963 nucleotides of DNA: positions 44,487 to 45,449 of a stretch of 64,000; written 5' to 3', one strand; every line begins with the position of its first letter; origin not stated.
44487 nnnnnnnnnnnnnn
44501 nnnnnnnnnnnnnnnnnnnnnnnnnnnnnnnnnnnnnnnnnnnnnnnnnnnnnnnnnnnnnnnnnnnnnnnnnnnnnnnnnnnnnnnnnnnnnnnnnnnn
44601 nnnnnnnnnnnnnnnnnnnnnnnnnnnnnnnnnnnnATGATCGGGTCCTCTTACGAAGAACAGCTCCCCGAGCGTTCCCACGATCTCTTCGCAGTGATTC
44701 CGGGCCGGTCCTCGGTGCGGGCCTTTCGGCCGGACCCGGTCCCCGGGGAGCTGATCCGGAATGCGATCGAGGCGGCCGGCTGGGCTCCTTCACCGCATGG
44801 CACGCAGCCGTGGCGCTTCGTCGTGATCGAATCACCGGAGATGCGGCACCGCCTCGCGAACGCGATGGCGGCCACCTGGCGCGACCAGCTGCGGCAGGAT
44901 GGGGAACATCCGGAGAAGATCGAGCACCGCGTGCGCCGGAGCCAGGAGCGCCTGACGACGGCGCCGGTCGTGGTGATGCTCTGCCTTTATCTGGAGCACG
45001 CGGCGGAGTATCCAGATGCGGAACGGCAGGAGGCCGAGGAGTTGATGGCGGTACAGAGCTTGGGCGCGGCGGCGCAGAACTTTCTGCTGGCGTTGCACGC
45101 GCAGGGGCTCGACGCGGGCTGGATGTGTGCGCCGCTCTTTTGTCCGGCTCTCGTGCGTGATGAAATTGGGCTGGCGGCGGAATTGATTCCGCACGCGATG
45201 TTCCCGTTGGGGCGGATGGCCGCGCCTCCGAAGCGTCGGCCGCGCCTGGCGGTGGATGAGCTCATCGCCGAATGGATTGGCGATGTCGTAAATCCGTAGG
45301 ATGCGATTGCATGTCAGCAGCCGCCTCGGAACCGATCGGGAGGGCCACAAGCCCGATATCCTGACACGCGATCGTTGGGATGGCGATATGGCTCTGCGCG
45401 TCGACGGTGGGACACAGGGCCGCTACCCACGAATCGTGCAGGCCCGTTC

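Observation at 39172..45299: FMN riboswitch controlling an Opp/Dpp-type ABC importer with twin binding proteins and an FbiB-C-like flavoprotein, but no ATPase genes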

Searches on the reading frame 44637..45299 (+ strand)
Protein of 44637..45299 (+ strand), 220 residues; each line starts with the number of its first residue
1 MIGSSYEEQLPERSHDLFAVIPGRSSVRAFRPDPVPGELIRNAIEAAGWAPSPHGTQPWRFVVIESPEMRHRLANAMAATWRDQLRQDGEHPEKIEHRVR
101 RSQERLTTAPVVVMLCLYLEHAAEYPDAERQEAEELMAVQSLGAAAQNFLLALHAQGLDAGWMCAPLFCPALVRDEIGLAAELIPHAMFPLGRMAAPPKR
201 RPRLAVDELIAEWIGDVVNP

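Call 4: search_protein_families(library=pfam, proteins=[window:44637-45299:+])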
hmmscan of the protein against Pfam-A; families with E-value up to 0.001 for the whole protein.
window:44637-45299:+ (220 aa): 1 family
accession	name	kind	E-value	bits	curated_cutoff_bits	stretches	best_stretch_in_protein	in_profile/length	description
PF00881.29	Nitroreductase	-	6.4e-35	121.2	23.5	1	23-192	3-166/167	Nitroreductase family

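Call 5: search_protein_families(library=ncbifam, proteins=[window:44637-45299:+])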
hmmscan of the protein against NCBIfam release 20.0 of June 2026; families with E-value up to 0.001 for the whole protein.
window:44637-45299:+ (220 aa): 8 families
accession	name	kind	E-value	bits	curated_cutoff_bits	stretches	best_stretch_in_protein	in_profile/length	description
NF009810.0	PRK13294.1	equivalog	1.8e-49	168.8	304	1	23-211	260-447/449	coenzyme F420-0:L-glutamate ligase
TIGR03553.1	F420_FbiB_CTERM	equivalog_domain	3.4e-48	164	249.55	1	23-210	5-191/194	F420 biosynthesis protein FbiB, C-terminal domain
TIGR02476.1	BluB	equivalog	3.6e-18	65.7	150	1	16-198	8-184/205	5,6-dimethylbenzimidazole synthase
NF003768.0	PRK05365.1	equivalog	9.6e-12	44.8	152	1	25-83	22-80/200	malonic semialdehyde reductase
NF047509.1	Rv3131_FMN_oxido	subfamily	2.5e-08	33.8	199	1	43-65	2-24/319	Acg family FMN-binding oxidoreductase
NF008088.0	PRK10828.1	equivalog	8.9e-08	31.9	183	1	20-177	7-146/183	NAD(P)H nitroreductase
NF008033.1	PRK10765.1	equivalog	3e-07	30.1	223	0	102-210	66-176/240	oxygen-insensitive NADPH nitroreductase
NF008275.0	PRK11053.1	equivalog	3.2e-05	23.5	227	1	16-81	2-68/217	oxygen-insensitive NAD(P)H nitroreductase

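Call 12: find_homologous_proteins(query=window:44637-45296:+)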
Query window:44637-45296:+ (220 aa): 4140 proteins with E <= 0.001 among 4757 candidates; the best 120 are listed.
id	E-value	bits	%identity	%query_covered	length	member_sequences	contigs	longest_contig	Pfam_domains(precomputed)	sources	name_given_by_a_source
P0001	1.2e-128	446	95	95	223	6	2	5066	PF00881.30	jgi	-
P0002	1.0e-101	358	74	98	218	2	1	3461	PF00881.30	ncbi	-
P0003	7.4e-101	355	79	93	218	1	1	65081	PF00881.30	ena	-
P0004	3.2e-98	346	74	97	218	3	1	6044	PF00881.30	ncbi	-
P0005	4.6e-98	346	74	94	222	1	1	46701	PF00881.30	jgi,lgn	-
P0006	5.7e-97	342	76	93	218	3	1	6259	PF00881.30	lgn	-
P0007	6.7e-97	342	73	96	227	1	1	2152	PF00881.30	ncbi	-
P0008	1.2e-94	334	74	92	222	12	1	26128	PF00881.30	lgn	-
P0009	2.4e-92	327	73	93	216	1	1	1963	PF00881.30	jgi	jgi:F420 biosynthesis protein FbiB-like protein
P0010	1.2e-87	312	72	91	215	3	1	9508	PF00881.30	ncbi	ncbi:MAG: nitroreductase family protein [Thermomicrobiales bacterium]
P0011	5.0e-87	310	71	93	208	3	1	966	PF00881.30,PF14512.12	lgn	-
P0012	8.4e-87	309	72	91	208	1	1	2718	PF00881.30,PF14512.12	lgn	-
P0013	8.6e-87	309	70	91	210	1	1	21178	PF00881.30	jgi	-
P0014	2.0e-86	308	71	94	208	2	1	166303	PF00881.30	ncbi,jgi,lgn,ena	-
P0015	2.8e-86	307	69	91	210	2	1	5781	PF00881.30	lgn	-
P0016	5.0e-86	306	68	93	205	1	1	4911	PF00881.30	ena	-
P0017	6.3e-86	306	70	90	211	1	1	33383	PF00881.30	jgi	jgi:F420 biosynthesis protein FbiB-like protein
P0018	1.6e-85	305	68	93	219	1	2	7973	PF00881.30,PF14512.12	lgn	-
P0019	2.1e-85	304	66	96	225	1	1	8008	PF00881.30,PF14512.12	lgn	-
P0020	6.1e-85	303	70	93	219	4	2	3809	PF00881.30,PF14512.12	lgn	-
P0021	8.7e-85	302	69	93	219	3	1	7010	PF00881.30,PF14512.12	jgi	-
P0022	9.0e-85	302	71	91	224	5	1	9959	PF00881.30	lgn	-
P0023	1.1e-84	302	69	93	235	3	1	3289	PF00881.30,PF14512.12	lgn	-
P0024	3.5e-84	300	69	91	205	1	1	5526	PF00881.30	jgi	jgi:coenzyme F420-0:L-glutamate ligase/coenzyme F420-1:gamma-L-glutamate ligase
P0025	5.1e-84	300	71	91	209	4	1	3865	PF00881.30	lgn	-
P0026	5.9e-84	300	71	91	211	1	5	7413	PF00881.30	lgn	-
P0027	6.4e-84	299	66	91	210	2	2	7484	PF00881.30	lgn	-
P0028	7.1e-84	299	66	92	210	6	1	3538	PF00881.30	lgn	-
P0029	8.4e-84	299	68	93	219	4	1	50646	PF00881.30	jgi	jgi:F420 biosynthesis protein FbiB-like protein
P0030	1.1e-83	299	66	93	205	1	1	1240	PF00881.30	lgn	-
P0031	1.2e-83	299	69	93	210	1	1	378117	PF00881.30,PF14512.12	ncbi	ncbi:MAG: nitroreductase family protein [Thermomicrobiales bacterium]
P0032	1.9e-83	298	68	91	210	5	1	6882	PF00881.30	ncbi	-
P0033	3.1e-83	297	69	93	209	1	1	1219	PF00881.30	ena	-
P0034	3.6e-83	297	69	93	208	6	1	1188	PF00881.30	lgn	-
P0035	4.5e-83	297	68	93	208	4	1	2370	PF00881.30,PF14512.12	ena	-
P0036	5.4e-83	296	67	90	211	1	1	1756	PF00881.30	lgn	-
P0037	8.5e-83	296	67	93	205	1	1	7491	PF00881.30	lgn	-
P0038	8.8e-83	296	66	91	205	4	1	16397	PF00881.30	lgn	-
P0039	1.7e-82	295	66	93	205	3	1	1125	PF00881.30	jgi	jgi:F420 biosynthesis protein FbiB-like protein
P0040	2.8e-82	294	69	91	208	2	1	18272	PF00881.30,PF14512.12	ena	-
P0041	8.9e-82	292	66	94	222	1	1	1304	PF00881.30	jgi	jgi:coenzyme F420-0:L-glutamate ligase/coenzyme F420-1:gamma-L-glutamate ligase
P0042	9.0e-82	292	68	90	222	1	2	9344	PF00881.30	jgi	-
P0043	1.1e-81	292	69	87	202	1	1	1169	PF00881.30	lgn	-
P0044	1.3e-81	292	66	93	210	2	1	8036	PF00881.30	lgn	-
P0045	1.4e-81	292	69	90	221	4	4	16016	PF00881.30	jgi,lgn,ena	jgi:F420 biosynthesis protein FbiB-like protein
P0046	1.4e-81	292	67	90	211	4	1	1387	PF00881.30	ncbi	-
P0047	1.7e-81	291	66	90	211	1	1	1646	PF00881.30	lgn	-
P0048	1.9e-81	291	66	93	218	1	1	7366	PF00881.30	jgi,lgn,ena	-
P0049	2.2e-81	291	68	92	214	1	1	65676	PF00881.30,PF14512.12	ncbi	ncbi:MAG: nitroreductase family protein [Thermomicrobiales bacterium]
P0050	2.5e-81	291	70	91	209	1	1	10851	PF00881.30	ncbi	ncbi:MAG: nitroreductase family protein [Thermomicrobiales bacterium]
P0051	3.2e-81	291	66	93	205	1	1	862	PF00881.30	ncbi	-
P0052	3.3e-81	291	65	91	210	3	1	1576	PF00881.30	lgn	-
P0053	4.2e-81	290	65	92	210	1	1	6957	PF00881.30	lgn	-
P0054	1.1e-80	289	67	90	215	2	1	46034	PF00881.30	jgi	jgi:F420 biosynthesis protein FbiB-like protein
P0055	1.6e-80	288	66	90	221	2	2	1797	PF00881.30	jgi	jgi:F420 biosynthesis protein FbiB-like protein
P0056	1.7e-80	288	65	91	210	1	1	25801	PF00881.30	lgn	-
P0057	1.8e-80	288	66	91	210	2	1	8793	PF00881.30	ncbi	-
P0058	2.0e-80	288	66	92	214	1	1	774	PF00881.30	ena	-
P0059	2.3e-80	288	65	92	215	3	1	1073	PF00881.30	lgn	-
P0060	2.4e-80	288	67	90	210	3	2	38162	PF00881.30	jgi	jgi:coenzyme F420-0:L-glutamate ligase / coenzyme F420-1:gamma-L-glutamate ligase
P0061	2.5e-80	288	65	92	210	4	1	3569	PF00881.30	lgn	-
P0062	3.1e-80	287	66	92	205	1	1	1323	PF00881.30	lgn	-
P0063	3.6e-80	287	65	92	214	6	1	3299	PF00881.30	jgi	-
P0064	4.5e-80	287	65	93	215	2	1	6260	PF00881.30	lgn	-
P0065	5.3e-80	287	66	90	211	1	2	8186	PF00881.30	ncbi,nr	ncbi:MAG: nitroreductase family protein [Chloroflexia bacterium]|nr:nitroreductase family protein [C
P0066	8.9e-80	286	62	97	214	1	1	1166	PF00881.30,PF14512.12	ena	-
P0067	1.2e-79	285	67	90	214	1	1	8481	PF00881.30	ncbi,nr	ncbi:MAG TPA: nitroreductase family protein [Thermomicrobiales bacterium]|nr:nitroreductase family p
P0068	1.3e-79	285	65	93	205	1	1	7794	PF00881.30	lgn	-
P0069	1.6e-79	285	67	90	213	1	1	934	PF00881.30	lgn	-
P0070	1.7e-79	285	66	90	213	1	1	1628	PF00881.30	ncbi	-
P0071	2.6e-79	284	67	94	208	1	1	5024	PF00881.30,PF14512.12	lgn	-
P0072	3.3e-79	284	66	92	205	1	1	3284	PF00881.30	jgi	jgi:F420 biosynthesis protein FbiB-like protein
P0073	3.6e-79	284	67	90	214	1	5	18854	PF00881.30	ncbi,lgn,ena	-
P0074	3.6e-79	284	65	92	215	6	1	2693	PF00881.30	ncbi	-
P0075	4.1e-79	284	67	91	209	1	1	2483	PF00881.30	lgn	-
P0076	4.6e-79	284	67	84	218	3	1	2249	PF00881.30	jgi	jgi:coenzyme F420-0:L-glutamate ligase / coenzyme F420-1:gamma-L-glutamate ligase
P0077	4.7e-79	283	66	91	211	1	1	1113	PF00881.30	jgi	jgi:F420 biosynthesis protein FbiB-like protein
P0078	4.9e-79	283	66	94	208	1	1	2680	PF00881.30,PF14512.12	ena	-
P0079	5.0e-79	283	67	90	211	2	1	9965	PF00881.30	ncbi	-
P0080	5.5e-79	283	64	90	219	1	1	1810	PF00881.30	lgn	-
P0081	7.1e-79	283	63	94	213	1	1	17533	PF00881.30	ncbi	-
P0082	7.2e-79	283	64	92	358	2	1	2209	PF00881.30,PF01243.28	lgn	-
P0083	8.6e-79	283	66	90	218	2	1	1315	PF00881.30,PF14512.12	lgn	-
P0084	1.1e-78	282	65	93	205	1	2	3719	PF00881.30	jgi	jgi:F420 biosynthesis protein FbiB-like protein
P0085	1.4e-78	282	63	92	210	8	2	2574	PF00881.30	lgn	-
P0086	1.6e-78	282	64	90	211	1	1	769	PF00881.30,PF14512.12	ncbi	-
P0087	1.7e-78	282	66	90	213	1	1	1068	PF00881.30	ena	-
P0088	1.7e-78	282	64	93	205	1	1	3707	PF00881.30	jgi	jgi:F420 biosynthesis protein FbiB-like protein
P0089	2.9e-78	281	66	90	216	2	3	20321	PF00881.30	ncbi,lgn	-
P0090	3.7e-78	281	66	93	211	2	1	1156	PF00881.30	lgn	-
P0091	3.8e-78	281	66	90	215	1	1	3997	PF00881.30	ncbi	-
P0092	4.3e-78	280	65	92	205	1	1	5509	PF00881.30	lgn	-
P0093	5.3e-78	280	68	91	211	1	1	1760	PF00881.30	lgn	-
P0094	6.4e-78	280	64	92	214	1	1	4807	PF00881.30,PF14512.12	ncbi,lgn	-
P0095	7.4e-78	280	65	91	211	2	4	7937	PF00881.30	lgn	-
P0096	7.9e-78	279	65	89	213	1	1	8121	PF00881.30,PF14512.12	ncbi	-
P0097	1.0e-77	279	64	93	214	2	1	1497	PF00881.30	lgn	-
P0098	1.1e-77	279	66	90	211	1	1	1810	PF00881.30,PF14512.12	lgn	-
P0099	1.2e-77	279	67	90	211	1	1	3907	PF00881.30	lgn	-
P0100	1.7e-77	278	62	93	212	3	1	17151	PF00881.30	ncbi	-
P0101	2.4e-77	278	64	91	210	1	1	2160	PF00881.30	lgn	-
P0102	3.2e-77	277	62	93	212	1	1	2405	PF00881.30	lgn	-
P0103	4.6e-77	277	64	96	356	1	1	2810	PF00881.30,PF01243.28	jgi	jgi:coenzyme F420-0:L-glutamate ligase/coenzyme F420-1:gamma-L-glutamate ligase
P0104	5.4e-77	277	63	93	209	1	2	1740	PF00881.30,PF14512.12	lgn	-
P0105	5.9e-77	277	62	92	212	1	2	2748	PF00881.30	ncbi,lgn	-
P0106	6.2e-77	277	64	90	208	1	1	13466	PF00881.30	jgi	-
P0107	6.7e-77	276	60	96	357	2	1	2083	PF00881.30,PF01243.28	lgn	-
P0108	7.0e-77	276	62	92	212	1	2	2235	PF00881.30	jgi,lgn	-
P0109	7.3e-77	276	63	91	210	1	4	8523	PF00881.30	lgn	-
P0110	7.8e-77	276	64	90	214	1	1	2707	PF00881.30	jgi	jgi:F420 biosynthesis protein FbiB-like protein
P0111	8.4e-77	276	63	91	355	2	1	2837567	PF00881.30,PF01243.28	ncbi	-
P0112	1.0e-76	276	63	91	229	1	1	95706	PF00881.30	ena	-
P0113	1.2e-76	276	61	91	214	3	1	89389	PF00881.30,PF14512.12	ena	-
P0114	1.5e-76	275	62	92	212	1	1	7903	PF00881.30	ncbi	-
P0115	1.6e-76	275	64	90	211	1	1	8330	PF00881.30,PF14512.12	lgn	-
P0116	1.6e-76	275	62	92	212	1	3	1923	PF00881.30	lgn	-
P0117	1.9e-76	275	59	94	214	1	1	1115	PF00881.30,PF14512.12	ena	-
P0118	2.0e-76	275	64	91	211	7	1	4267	PF00881.30,PF14512.12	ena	-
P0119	2.4e-76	275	64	91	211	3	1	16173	PF00881.30,PF14512.12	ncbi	ncbi:nitroreductase family protein [soil metagenome]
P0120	2.5e-76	275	62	92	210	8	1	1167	PF00881.30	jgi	jgi:F420 biosynthesis protein FbiB-like protein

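Call 28: find_encoding_contigs(protein=window:44637-45299:+, flank=10000, max_places=4)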
Protein window:44637-45299:+ (220 aa): 1 contig read that carries it; 1 place shown.
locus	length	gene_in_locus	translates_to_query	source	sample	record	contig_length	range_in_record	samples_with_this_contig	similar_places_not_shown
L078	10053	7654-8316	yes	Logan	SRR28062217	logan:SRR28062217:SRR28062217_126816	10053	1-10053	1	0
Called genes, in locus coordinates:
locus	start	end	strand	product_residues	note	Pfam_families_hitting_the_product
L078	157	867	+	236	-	PF02585:PIG-L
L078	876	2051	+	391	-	PF07075:NamZ_N, PF20732:NamZ_C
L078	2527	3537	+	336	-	PF19300:BPD_transp_1_N, PF00528:BPD_transp_1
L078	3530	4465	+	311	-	PF00528:BPD_transp_1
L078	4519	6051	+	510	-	PF00496:SBP_bac_5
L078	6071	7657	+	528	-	PF00496:SBP_bac_5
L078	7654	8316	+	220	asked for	PF00881:Nitroreductase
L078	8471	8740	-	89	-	-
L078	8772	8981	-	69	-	-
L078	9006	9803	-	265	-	PF13489:Methyltransf_23, PF13847:Methyltransf_31, PF08241:Methyltransf_11, PF08242:Methyltransf_12, PF13649:Methyltransf_25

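Call 31: find_encoding_contigs(protein=P0014, flank=8000, max_places=2)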
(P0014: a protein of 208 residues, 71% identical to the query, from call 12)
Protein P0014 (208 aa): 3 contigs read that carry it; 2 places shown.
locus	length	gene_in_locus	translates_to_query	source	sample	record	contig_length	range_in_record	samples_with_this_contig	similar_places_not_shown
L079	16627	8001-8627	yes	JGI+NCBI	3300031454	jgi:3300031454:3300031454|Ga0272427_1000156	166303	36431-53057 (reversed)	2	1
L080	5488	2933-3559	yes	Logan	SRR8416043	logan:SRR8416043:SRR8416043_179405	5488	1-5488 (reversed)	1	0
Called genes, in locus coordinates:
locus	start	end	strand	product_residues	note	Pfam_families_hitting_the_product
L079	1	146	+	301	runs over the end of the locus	-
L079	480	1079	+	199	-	PF13701:DDE_Tnp_1_4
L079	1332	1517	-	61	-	-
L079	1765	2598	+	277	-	-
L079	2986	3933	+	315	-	PF19300:BPD_transp_1_N (weak), PF00528:BPD_transp_1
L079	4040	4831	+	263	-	PF00528:BPD_transp_1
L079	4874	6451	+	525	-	PF00496:SBP_bac_5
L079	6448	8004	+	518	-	PF00496:SBP_bac_5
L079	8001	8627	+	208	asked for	PF00881:Nitroreductase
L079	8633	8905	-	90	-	-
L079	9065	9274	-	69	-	-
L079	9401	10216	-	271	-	PF13489:Methyltransf_23, PF08241:Methyltransf_11, PF08242:Methyltransf_12, PF13649:Methyltransf_25, PF13847:Methyltransf_31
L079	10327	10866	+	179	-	PF01668:SmpB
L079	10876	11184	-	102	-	-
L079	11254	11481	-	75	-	-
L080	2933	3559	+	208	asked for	PF00881:Nitroreductase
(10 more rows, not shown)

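Call 32: find_encoding_contigs(protein=P0111, flank=8000, max_places=2)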
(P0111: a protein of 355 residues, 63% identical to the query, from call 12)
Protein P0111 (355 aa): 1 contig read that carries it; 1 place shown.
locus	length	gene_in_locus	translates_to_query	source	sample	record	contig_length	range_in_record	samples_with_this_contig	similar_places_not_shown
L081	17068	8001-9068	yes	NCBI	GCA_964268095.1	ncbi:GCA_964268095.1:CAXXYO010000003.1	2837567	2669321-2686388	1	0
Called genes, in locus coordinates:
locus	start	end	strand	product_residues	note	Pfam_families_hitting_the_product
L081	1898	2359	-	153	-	-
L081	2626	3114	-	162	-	PF05163:DinB, PF12867:DinB_2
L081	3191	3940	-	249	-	-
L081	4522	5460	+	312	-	PF19300:BPD_transp_1_N (weak), PF00528:BPD_transp_1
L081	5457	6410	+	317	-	PF12911:OppC_N (weak), PF00528:BPD_transp_1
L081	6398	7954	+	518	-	PF00496:SBP_bac_5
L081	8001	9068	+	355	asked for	PF01243:PNPOx_N, PF00881:Nitroreductase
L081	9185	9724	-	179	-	PF00106:adh_short, PF13561:adh_short_C2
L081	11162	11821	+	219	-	PF00596:Aldolase_II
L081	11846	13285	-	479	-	PF00370:FGGY_N, PF02782:FGGY_C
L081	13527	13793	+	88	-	PF00886:Ribosomal_S16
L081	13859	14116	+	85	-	PF13083:KH_KhpA-B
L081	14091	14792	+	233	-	PF01782:RimM, PF05239:PRC (weak)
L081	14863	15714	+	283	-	PF01040:UbiA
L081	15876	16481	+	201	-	PF13787:HXXEE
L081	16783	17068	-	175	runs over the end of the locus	PF01048:PNP_UDP_1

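Call 33: find_encoding_contigs(protein=P0113, flank=8000, max_places=2)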
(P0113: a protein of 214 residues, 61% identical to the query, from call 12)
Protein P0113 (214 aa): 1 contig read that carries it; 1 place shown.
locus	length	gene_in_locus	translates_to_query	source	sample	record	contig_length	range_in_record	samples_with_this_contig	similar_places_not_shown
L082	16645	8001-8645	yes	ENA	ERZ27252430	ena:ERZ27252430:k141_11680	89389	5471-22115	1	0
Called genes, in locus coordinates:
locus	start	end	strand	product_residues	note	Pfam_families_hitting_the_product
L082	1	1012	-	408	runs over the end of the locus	PF01053:Cys_Met_Meta_PP, PF00155:Aminotran_1_2, PF01041:DegT_DnrJ_EryC1 (weak), PF01212:Beta_elim_lyase (weak)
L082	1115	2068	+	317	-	PF03747:ADP_ribosyl_GH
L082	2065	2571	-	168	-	PF00174:Oxidored_molyb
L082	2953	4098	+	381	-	PF00226:DnaJ, PF01556:DnaJ_C, PF00684:DnaJ_CXXCXGXG, PF27439:DnaJ_C_2 (faint)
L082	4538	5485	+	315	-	PF00528:BPD_transp_1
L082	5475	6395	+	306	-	PF00528:BPD_transp_1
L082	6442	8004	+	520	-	PF00496:SBP_bac_5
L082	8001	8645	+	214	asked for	PF00881:Nitroreductase, PF14512:TM1586_NiRdase (faint)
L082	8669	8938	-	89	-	-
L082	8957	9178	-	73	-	-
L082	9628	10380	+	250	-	-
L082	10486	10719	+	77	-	PF12728:HTH_17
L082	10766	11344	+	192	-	PF01807:Zn_ribbon_DnaG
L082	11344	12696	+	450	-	-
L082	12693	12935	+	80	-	-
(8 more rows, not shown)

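Call 35: find_encoding_contigs(protein=P0112, flank=8000, max_places=2)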
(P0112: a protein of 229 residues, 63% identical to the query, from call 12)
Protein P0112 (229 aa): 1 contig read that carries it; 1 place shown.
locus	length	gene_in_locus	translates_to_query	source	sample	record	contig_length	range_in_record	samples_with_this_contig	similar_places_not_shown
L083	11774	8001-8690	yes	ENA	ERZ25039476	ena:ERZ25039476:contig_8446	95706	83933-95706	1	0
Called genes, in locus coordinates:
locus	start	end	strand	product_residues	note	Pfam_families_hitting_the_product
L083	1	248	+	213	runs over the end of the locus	PF01983:CofC, PF12804:NTP_transf_3 (weak)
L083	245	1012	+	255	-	PF01996:F420_ligase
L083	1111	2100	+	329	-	PF00296:Bac_luciferase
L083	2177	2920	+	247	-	-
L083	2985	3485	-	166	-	PF05163:DinB, PF12867:DinB_2 (weak)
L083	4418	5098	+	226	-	PF00528:BPD_transp_1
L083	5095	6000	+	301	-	PF12911:OppC_N, PF00528:BPD_transp_1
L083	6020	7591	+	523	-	PF00496:SBP_bac_5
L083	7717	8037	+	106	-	-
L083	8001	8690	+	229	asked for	PF00881:Nitroreductase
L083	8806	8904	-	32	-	-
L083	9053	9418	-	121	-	-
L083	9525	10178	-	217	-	PF14240:YHYH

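Call 36: find_encoding_contigs(protein=P0054, flank=8000, max_places=2)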
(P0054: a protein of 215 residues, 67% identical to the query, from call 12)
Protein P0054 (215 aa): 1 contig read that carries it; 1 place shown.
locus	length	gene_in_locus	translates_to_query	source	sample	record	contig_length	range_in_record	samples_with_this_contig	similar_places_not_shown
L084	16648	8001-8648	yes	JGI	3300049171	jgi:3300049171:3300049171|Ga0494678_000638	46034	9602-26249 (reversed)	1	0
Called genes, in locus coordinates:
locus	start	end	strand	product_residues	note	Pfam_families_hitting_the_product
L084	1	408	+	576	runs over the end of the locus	PF00246:Peptidase_M14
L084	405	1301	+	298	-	PF03747:ADP_ribosyl_GH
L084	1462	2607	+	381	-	PF00226:DnaJ, PF01556:DnaJ_C, PF00684:DnaJ_CXXCXGXG, PF27439:DnaJ_C_2 (weak)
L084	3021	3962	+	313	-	PF19300:BPD_transp_1_N (weak), PF00528:BPD_transp_1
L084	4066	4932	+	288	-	PF00528:BPD_transp_1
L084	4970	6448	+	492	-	PF00496:SBP_bac_5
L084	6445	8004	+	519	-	PF00496:SBP_bac_5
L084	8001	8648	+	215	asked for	PF00881:Nitroreductase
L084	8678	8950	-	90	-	-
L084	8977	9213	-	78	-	-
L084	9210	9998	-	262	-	PF13489:Methyltransf_23, PF13847:Methyltransf_31, PF08241:Methyltransf_11, PF08242:Methyltransf_12, PF13649:Methyltransf_25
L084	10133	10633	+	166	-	PF01668:SmpB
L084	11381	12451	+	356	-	PF01134:GIDA (faint), PF07992:Pyr_redox_2, PF13434:Lys_Orn_oxgnase (weak), PF13738:Pyr_redox_3 (weak), PF00070:Pyr_redox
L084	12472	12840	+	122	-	PF02852:Pyr_redox_dim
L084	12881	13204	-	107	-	-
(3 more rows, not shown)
